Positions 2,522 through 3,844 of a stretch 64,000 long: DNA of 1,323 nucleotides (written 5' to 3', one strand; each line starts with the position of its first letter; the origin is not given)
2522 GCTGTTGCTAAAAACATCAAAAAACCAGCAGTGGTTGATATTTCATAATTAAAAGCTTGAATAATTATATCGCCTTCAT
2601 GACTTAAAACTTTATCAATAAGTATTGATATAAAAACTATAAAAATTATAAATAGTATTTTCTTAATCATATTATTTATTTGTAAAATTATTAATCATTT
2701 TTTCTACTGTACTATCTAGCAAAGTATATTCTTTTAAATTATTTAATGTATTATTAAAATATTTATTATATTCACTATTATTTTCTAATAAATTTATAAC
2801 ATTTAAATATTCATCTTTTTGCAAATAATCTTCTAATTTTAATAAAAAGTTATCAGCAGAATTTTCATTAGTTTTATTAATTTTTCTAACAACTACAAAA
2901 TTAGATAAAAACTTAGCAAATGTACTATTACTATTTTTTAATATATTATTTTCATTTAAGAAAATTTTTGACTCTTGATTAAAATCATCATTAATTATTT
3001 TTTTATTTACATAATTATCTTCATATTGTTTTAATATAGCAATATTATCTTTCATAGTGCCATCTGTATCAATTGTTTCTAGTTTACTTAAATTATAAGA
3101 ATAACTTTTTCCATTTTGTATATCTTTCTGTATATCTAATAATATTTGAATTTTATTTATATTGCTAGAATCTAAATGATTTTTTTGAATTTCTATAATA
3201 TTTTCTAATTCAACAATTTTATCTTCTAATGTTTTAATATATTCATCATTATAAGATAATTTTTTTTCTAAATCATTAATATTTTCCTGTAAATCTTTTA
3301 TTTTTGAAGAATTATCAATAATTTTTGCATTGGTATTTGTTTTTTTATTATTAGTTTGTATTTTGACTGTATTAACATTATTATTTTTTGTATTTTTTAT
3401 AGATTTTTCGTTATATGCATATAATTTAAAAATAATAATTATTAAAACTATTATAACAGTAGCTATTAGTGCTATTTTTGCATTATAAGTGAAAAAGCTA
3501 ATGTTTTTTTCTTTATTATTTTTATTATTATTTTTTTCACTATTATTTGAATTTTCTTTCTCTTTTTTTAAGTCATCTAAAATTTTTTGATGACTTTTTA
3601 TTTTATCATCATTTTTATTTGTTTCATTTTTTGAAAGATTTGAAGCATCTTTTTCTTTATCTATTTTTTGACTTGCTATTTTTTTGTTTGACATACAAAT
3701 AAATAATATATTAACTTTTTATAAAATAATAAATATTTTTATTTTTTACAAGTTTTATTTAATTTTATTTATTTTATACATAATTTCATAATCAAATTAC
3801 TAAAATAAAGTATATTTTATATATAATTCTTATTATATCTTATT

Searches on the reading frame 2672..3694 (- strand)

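Call 30: search_protein_families(library=pfam, proteins=[window:2672-3694:-], max_evalue=0.00001)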
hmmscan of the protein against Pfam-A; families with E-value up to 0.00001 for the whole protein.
window:2672-3694:- (340 aa): 0 families

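Call 37: search_protein_families(library=pfam, proteins=[window:2672-3694:-], max_evalue=0.01)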
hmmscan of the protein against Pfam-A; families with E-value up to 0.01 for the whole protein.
window:2672-3694:- (340 aa): 1 family
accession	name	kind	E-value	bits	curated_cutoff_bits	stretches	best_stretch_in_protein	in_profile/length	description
PF14914.11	LRRC37AB_C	-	0.00055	20.3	27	1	24-93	66-137/147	LRRC37A/B like protein 1 C-terminal domain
